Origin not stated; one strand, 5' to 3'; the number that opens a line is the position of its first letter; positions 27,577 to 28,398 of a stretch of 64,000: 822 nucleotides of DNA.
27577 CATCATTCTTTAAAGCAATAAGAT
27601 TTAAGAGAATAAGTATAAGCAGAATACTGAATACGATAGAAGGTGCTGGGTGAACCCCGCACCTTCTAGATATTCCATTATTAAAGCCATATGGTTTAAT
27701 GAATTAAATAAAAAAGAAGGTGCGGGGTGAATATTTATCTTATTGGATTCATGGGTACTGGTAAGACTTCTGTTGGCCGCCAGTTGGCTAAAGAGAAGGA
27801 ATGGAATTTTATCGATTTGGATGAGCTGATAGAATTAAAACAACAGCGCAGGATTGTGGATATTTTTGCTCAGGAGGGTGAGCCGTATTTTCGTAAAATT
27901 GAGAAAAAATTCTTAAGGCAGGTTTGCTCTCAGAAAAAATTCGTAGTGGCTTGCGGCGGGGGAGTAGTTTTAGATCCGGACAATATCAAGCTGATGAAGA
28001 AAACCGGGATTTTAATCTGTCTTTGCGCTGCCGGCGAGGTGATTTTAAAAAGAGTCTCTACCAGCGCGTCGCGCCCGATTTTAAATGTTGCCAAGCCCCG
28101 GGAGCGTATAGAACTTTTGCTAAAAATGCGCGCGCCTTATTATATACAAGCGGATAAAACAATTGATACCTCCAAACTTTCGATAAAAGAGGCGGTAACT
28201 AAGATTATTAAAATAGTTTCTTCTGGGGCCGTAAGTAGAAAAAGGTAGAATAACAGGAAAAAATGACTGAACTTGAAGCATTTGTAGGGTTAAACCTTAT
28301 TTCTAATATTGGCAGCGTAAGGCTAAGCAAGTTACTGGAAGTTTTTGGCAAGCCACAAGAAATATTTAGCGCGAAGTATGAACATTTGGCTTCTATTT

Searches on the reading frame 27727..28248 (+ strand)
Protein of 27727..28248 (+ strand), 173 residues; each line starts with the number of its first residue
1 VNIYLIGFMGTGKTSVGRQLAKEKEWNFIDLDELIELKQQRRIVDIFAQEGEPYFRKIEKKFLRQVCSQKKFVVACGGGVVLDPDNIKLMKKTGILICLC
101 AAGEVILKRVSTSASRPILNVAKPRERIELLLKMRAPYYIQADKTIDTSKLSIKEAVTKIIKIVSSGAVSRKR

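Call 39: search_protein_families(library=pfam, proteins=[window:27727-28248:+])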
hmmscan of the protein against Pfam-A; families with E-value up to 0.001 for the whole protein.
window:27727-28248:+ (173 aa): 4 families
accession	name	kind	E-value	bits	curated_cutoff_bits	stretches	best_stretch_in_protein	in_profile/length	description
PF01202.28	SKI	-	4.5e-44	150.8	22.1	1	9-163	1-157/159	Shikimate kinase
PF13671.12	AAA_33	-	0.00012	22.9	27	1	3-75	2-75/143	AAA domain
PF02224.24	Cytidylate_kin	-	0.00056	20.1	26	0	7-31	5-29/211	Cytidylate kinase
PF13238.12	AAA_18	-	0.00066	20.6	29.4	1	3-109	1-107/128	AAA domain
